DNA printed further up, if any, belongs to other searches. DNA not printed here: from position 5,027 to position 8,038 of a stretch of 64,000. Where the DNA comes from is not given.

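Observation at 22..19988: Atypical tRNA-dependent RiPP island: split LanB, three stand-alone SpaB_C-like proteins, a JmjC oxygenase and a LysRS-like paralogue, with no LanC/YcaO/rSAM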

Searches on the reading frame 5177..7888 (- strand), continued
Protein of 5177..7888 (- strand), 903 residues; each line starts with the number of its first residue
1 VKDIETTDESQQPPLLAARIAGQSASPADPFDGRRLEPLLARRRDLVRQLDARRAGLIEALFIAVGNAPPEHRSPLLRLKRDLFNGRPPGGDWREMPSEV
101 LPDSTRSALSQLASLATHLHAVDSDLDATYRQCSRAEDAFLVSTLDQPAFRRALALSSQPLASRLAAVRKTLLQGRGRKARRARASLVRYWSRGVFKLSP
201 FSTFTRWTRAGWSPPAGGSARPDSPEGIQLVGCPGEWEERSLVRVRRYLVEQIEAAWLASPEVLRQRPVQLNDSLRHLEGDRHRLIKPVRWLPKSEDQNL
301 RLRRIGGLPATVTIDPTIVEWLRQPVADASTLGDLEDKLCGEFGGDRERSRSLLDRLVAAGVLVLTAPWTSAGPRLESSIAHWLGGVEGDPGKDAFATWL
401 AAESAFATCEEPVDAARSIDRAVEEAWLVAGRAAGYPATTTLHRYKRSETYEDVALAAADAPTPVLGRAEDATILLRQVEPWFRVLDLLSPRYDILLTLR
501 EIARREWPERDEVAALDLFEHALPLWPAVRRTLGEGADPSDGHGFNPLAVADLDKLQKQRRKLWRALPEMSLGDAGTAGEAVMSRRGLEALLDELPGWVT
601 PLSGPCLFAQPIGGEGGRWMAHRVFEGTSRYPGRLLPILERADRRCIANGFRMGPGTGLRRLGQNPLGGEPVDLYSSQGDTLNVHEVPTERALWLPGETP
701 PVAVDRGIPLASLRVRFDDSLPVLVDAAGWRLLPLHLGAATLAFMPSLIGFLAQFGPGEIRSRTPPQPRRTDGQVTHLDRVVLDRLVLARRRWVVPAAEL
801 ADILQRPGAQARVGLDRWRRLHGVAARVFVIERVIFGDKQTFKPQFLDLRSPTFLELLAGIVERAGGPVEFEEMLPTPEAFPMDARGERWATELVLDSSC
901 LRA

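Call 65: search_solved_structures(query=A1, max_evalue=0.01, show_alignments=2)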
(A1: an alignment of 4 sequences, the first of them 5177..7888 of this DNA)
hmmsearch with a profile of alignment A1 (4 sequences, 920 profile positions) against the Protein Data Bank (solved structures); distinct sequences matched with E-value up to 0.01: 3.
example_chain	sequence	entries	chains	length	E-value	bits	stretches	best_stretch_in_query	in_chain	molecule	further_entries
6ec7_A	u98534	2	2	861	1e-45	159.4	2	473-885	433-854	Lantibiotic dehydratase domain protein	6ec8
9jhq_A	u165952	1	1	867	8.3e-23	83.5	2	13-379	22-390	Goadsporin biosynthetic protein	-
9sdc_A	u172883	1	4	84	0.0002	22.8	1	367-434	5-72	RelI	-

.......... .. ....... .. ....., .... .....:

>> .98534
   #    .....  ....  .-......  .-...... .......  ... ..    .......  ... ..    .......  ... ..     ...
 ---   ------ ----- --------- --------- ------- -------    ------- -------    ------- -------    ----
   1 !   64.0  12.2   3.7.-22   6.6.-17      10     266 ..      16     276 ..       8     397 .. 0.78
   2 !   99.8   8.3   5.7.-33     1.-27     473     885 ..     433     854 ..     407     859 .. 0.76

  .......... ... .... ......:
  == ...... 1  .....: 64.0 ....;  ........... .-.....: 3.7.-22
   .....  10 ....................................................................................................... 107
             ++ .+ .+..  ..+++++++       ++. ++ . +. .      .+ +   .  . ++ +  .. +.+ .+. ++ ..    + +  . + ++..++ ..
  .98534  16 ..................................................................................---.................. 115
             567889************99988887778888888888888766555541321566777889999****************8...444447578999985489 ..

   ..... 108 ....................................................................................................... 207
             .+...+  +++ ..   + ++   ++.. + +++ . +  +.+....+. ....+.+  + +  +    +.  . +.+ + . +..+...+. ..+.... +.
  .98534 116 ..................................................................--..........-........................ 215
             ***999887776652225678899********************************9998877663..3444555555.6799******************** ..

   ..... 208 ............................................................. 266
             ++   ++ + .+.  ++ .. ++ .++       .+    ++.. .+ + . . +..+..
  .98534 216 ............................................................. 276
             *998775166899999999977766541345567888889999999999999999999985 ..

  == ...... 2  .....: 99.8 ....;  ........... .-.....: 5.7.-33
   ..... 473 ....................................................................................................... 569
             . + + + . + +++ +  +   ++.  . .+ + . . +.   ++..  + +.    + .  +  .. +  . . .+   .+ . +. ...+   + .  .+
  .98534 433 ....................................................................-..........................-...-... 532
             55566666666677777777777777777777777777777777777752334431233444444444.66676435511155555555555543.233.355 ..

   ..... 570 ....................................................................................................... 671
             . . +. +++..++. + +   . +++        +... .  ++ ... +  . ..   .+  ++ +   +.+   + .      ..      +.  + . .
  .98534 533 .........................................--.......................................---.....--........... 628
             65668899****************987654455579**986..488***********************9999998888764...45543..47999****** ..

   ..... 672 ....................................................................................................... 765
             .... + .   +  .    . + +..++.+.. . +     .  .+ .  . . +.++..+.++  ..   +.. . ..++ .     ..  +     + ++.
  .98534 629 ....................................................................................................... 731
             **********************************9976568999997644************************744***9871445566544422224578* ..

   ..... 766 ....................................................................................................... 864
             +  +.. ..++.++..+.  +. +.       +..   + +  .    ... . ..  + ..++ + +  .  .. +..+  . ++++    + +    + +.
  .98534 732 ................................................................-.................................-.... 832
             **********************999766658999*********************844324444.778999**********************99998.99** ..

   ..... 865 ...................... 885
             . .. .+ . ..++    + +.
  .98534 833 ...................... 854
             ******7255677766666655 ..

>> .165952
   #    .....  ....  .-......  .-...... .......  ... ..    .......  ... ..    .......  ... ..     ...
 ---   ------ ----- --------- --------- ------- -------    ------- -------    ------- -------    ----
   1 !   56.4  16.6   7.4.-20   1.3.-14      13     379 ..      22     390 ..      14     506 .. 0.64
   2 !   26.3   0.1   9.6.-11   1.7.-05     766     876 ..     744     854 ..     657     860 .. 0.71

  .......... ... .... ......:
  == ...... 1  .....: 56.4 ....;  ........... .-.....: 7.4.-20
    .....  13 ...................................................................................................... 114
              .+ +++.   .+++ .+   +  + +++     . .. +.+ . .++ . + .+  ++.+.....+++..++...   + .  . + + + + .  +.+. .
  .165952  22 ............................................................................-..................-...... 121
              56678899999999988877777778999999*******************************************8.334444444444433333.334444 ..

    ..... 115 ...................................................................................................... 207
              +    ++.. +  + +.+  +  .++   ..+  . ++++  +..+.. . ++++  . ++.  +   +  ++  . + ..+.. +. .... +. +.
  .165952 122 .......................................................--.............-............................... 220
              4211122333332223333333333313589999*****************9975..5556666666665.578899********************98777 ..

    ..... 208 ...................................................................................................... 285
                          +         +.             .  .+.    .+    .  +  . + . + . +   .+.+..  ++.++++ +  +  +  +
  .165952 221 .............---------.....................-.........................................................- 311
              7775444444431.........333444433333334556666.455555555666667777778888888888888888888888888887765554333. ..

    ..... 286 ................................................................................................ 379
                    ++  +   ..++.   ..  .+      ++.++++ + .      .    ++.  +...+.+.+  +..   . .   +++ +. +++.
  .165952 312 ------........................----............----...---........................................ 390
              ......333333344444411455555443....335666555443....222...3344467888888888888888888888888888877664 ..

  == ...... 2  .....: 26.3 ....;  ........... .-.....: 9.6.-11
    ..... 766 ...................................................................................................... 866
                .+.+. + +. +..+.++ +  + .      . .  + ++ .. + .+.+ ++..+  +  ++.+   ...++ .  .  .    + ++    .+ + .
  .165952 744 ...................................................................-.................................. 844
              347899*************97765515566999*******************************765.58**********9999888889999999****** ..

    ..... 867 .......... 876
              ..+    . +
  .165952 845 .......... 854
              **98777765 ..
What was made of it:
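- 5177..7888 (-): LanB-N: stand-alone glutamylation-type protein (903 aa, GTG start), thiopeptide/TbtB type. The profile hits TbtB 6EC7 at 1e-45 and GodF 9JHQ at 8e-23 (call 65).
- Closest known: Thiopeptides of the thiomuracin/GE2270 type. Same: LanB-N is closest to TbtB among solved structures (call 65).
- Checked: The family profile hits TbtB (6EC7) at 1e-45 (call 65).
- LanB-N is closest to TbtB (1e-45) and GodF (call 65). LanB-N is closest to the dehydratase TbtB (call 65).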

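Call 67: search_protein_families(library=pfam, proteins=[L019:15300-17717:+, L019:18264-21218:-, L019:2982-6308:-, L005:8301-9899:+, L005:1509-4304:+, L005:19123-22563:-, L018:2294-5536:+, L018:7141-8199:+, L024:6570-8711:+, L018:13323-14312:-], max_evalue=0.001)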
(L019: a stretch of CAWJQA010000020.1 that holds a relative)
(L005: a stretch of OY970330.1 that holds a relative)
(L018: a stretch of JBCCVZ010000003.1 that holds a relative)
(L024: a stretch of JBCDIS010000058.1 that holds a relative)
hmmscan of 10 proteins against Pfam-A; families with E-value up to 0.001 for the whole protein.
L019:15300-17717:+ (805 aa): 2 families
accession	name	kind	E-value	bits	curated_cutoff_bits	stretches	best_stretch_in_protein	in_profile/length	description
PF12704.14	MacB_PCD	-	4.1e-33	115.9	27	2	22-236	1-206/207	MacB-like periplasmic core domain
PF02687.27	FtsX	-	1.3e-26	93.4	25.5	2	685-795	2-117/120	FtsX-like permease C-terminal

L019:18264-21218:- (984 aa): 1 family
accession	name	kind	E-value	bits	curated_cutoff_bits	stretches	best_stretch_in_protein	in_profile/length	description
PF00664.28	ABC_membrane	-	7.1e-22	78.8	28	1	431-696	4-273/274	ABC transporter transmembrane region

L019:2982-6308:- (1108 aa): 8 families
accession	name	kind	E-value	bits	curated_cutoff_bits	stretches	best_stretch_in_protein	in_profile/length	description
PF00211.25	Guanylate_cyc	-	2.5e-25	89.6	21.9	1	98-274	5-176/183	Adenylate and Guanylate cyclase catalytic domain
PF13191.12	AAA_16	-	1.6e-14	55.2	32.6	1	299-484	1-165/167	AAA ATPase domain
PF12773.13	DZR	-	1.7e-11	44.5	27.3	1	3-46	1-45/45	Double zinc ribbon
PF13424.12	TPR_12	-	1e-08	35.6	30.1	1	977-1042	9-76/77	Tetratricopeptide repeat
PF13240.11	Zn_Ribbon_1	-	4.5e-07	29.9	25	1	28-47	2-21/23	zinc-ribbon domain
PF24463.1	DUF7577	-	1.7e-06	27.9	28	1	26-49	3-26/27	Domain of unknown function (DUF7577)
PF13181.12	TPR_8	-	9.5e-06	25.8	25.7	0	1018-1039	8-29/34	Tetratricopeptide repeat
PF07719.23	TPR_2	-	3.1e-05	24.2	27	0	1017-1039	7-29/34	Tetratricopeptide repeat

L005:8301-9899:+ (532 aa): 5 families
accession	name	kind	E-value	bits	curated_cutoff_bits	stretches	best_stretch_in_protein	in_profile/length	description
PF04820.20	Trp_halogenase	-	1.1e-138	463.4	21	1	16-484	2-447/458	Tryptophan halogenase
PF12831.13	FAD_oxidored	-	2.7e-06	27.4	27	0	171-240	83-145/416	FAD dependent oxidoreductase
PF01266.30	DAO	-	7.3e-06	26.2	27.9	1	16-251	2-214/353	FAD dependent oxidoreductase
PF13454.12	NAD_binding_9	-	0.00022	21.7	21.8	0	17-55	1-40/155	FAD-NAD(P)-binding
PF07992.20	Pyr_redox_2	-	0.00097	19.1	26.1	0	16-48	3-32/291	Pyridine nucleotide-disulphide oxidoreductase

L005:1509-4304:+ (931 aa): 1 family
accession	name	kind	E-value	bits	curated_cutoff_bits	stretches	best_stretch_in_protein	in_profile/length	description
PF13360.13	PQQ_2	-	7.1e-05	23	27.6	0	300-411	14-106/233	Outer membrane protein assembly factor BamB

L005:19123-22563:- (1146 aa): 9 families
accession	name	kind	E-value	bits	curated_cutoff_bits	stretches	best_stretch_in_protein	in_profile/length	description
PF00211.25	Guanylate_cyc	-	6.1e-24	85.1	21.9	1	136-309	6-175/183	Adenylate and Guanylate cyclase catalytic domain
PF13191.12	AAA_16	-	2.1e-19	71.1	32.6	1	336-521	1-165/167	AAA ATPase domain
PF12773.13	DZR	-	5.9e-13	49.2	27.3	1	41-84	1-45/45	Double zinc ribbon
PF13424.12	TPR_12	-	2.3e-12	47.4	30.1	2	1015-1081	6-76/77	Tetratricopeptide repeat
PF13240.11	Zn_Ribbon_1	-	2e-10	40.6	25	2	66-87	2-23/23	zinc-ribbon domain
PF24463.1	DUF7577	-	5.5e-10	39.1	28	1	64-87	3-26/27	Domain of unknown function (DUF7577)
PF13181.12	TPR_8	-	1.9e-06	28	25.7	0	971-998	2-29/34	Tetratricopeptide repeat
PF17032.10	Zn_ribbon_15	-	0.00019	22.6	28.9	0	64-84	53-73/73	zinc-ribbon family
PF13248.11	Zn_ribbon_3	-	0.00027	20.7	27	0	65-87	4-26/26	zinc-ribbon domain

L018:2294-5536:+ (1080 aa): 9 families
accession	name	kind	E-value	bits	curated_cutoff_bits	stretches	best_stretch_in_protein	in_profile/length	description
PF13191.12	AAA_16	-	7.1e-25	88.9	32.6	1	267-455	1-166/167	AAA ATPase domain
PF13424.12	TPR_12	-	1.1e-12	48.4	30.1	2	989-1056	6-75/77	Tetratricopeptide repeat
PF12773.13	DZR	-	8.7e-10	39.1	27.3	1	3-46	1-45/45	Double zinc ribbon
PF13432.12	TPR_16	-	3.4e-09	37.4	32.7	1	952-1005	3-57/65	Tetratricopeptide repeat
PF13240.11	Zn_Ribbon_1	-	4.1e-07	30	25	1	28-49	2-23/23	zinc-ribbon domain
PF07719.23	TPR_2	-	9.5e-06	25.8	27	0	832-859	3-30/34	Tetratricopeptide repeat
PF00515.34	TPR_1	-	2.6e-05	24.3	27.8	0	840-855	11-26/34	Tetratricopeptide repeat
PF13181.12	TPR_8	-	0.00013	22.2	25.7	0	752-779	3-30/34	Tetratricopeptide repeat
PF13428.12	TPR_14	-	0.00027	21.8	23.5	0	952-980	7-35/44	Tetratricopeptide repeat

L018:7141-8199:+ (352 aa): 0 families

L024:6570-8711:+ (713 aa): 3 families
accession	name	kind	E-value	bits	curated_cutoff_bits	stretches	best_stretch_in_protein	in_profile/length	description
PF13243.12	SQHop_cyclase_C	-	3.4e-25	89.2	26.1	1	396-627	4-228/319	Squalene-hopene cyclase C-terminal domain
PF13249.12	SQHop_cyclase_N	-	5.4e-08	32.8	26.2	1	108-202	1-84/291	Squalene-hopene cyclase N-terminal domain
PF00432.27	Prenyltrans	-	0.00028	20.9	26.5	0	482-635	48-177/304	Prenyltransferase alpha-alpha toroid domain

L018:13323-14312:- (329 aa): 0 families
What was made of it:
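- L005 adds a flavin Trp halogenase (1e-138, call 67), which marks the core Trp as a tailoring target. No double-glycine peptidase (C39) domain was detected in the one neighbouring ABC transporter examined (call 67).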

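Call 109: search_solved_structures(query=A10, max_evalue=1)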
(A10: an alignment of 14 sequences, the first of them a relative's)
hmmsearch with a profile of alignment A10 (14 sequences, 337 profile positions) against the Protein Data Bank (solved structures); distinct sequences matched with E-value up to 1: 1.
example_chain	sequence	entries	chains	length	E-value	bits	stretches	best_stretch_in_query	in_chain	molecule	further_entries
3viq_A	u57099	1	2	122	0.39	12.8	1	44-98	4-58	Swi5-dependent recombination DNA repair protein 1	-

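Call 110: search_protein_families(library=pfam, alignment_id=A10, max_evalue=0.1)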
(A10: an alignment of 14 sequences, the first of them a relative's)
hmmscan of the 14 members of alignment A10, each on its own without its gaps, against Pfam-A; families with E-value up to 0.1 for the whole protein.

A. member 1, L018:7141-8199:+ (352 aa): 1 family
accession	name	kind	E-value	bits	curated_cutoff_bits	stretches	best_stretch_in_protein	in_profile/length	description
PF22146.1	LicP_NPro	-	0.044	14.6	27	0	217-244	5-32/61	LicP N-terminal prodomain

B. families by the number of members that match (of 14 scanned): 2 families
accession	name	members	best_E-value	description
PF22146.1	LicP_NPro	1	0.044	LicP N-terminal prodomain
PF13713.11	BRX_N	1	0.068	Transcription factor BRX N-terminal domain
